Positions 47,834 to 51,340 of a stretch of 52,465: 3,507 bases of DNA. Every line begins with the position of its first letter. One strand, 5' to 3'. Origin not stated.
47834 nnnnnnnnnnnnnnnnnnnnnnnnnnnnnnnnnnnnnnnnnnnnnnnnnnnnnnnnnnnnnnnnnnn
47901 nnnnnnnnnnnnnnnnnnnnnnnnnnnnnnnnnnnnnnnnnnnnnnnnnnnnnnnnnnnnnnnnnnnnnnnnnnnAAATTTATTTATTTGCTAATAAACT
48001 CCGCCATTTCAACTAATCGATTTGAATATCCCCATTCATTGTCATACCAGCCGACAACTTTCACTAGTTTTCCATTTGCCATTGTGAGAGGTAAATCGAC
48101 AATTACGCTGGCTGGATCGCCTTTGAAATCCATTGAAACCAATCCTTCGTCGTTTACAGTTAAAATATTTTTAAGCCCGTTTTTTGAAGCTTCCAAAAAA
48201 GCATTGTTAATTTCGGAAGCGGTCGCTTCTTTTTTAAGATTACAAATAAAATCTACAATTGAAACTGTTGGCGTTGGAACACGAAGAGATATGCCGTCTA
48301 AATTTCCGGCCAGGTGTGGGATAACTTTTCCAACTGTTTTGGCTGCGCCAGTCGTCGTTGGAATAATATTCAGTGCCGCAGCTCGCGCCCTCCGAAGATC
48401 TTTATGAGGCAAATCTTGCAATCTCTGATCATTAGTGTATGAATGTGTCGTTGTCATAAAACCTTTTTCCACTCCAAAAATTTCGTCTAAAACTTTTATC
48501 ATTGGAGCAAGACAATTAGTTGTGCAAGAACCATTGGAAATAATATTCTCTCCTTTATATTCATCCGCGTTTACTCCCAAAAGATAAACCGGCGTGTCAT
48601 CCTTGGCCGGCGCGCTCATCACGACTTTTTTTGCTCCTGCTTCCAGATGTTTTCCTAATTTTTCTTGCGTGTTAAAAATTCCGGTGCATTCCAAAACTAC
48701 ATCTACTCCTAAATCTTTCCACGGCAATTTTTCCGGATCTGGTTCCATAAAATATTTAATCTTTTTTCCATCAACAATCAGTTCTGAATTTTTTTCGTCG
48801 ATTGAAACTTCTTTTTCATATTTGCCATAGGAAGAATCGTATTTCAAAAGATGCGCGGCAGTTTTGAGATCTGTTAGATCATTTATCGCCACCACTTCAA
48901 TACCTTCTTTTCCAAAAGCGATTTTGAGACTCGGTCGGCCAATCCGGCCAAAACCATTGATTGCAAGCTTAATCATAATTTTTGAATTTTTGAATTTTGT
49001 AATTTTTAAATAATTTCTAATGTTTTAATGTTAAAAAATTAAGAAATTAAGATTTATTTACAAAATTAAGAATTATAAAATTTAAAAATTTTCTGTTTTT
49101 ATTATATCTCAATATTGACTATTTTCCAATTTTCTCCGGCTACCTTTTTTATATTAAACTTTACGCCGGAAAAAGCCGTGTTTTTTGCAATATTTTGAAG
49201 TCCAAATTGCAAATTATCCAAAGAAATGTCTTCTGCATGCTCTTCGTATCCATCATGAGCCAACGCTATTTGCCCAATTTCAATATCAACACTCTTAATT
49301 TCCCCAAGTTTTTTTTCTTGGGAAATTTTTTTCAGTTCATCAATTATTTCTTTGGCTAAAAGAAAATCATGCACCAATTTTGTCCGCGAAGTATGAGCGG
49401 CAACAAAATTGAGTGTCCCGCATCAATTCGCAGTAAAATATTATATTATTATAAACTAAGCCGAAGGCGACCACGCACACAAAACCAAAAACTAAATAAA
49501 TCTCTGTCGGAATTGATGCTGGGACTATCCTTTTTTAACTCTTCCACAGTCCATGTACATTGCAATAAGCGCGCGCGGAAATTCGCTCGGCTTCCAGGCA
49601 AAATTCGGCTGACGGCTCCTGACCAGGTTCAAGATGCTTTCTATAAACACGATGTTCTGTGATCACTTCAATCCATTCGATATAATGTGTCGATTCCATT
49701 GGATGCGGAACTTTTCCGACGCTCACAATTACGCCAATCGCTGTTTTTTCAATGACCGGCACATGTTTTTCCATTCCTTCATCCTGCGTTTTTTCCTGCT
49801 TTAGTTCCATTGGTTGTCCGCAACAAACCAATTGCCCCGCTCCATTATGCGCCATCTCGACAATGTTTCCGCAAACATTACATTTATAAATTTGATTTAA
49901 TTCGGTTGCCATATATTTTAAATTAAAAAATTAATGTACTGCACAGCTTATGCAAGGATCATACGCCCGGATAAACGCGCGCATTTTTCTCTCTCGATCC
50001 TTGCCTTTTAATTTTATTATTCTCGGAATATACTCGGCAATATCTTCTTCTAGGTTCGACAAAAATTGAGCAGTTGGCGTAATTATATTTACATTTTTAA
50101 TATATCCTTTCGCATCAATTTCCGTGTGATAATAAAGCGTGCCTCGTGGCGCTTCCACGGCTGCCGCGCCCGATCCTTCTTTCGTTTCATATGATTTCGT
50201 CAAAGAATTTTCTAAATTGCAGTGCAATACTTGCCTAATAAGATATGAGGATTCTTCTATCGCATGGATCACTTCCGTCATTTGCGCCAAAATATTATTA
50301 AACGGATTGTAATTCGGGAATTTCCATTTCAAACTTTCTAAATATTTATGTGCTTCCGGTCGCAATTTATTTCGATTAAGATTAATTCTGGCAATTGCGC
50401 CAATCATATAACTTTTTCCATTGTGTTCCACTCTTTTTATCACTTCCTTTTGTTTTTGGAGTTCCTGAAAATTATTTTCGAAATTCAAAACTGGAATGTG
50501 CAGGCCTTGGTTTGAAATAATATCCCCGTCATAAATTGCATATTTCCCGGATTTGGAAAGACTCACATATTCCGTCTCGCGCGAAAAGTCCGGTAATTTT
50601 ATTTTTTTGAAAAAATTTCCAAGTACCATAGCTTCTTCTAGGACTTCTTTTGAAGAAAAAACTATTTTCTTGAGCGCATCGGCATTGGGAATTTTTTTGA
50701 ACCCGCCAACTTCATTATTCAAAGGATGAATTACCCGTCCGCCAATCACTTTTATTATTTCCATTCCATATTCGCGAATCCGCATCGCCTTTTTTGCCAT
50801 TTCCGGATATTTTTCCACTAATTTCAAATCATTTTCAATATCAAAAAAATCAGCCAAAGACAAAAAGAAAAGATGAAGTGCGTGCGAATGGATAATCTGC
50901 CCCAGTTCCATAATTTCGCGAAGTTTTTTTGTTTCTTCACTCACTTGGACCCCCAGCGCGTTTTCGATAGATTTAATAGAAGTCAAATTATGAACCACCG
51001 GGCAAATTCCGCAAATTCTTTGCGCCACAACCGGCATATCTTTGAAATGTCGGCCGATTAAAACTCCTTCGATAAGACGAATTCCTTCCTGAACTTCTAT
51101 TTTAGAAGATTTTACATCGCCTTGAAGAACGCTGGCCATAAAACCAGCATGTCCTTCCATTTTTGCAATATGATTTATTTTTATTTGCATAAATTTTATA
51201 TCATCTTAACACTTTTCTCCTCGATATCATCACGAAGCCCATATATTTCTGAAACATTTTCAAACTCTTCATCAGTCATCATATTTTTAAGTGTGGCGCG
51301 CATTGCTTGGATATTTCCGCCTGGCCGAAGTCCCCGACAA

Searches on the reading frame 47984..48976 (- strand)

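Call 107: search_protein_families(library=pfam, proteins=[window:47984-48976:-], max_evalue=0.00001)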
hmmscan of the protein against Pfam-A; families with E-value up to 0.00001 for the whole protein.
window:47984-48976:- (330 aa): 2 families
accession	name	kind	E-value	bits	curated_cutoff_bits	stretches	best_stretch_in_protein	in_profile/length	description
PF02800.25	Gp_dh_C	-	1.6e-59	200.5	24.4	1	156-311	1-158/158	Glyceraldehyde 3-phosphate dehydrogenase, C-terminal domain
PF00044.30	Gp_dh_N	-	6.5e-38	129.5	31.7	1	2-103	1-100/101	Glyceraldehyde 3-phosphate dehydrogenase, NAD binding domain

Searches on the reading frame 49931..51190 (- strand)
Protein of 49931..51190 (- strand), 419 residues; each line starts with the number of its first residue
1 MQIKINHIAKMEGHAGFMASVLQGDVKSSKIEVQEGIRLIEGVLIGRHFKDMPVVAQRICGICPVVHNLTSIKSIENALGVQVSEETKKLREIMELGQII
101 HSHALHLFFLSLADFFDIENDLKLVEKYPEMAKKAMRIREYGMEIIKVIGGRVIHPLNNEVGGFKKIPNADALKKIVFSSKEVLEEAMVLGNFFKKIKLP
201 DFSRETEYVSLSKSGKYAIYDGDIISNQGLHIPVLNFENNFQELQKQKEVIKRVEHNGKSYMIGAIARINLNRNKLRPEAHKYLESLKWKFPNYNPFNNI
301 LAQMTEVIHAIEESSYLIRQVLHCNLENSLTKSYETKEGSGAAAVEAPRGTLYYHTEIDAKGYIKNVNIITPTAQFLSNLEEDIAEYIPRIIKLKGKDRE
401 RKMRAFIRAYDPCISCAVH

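Call 107: search_protein_families(library=pfam, proteins=[window:49931-51190:-], max_evalue=0.00001)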
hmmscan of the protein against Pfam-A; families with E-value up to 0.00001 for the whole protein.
window:49931-51190:- (419 aa): 1 family
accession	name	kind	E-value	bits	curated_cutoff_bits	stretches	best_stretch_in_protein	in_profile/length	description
PF00374.24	NiFeSe_Hases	-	5.6e-35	121.7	25.8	2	38-134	1-98/508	Nickel-dependent hydrogenase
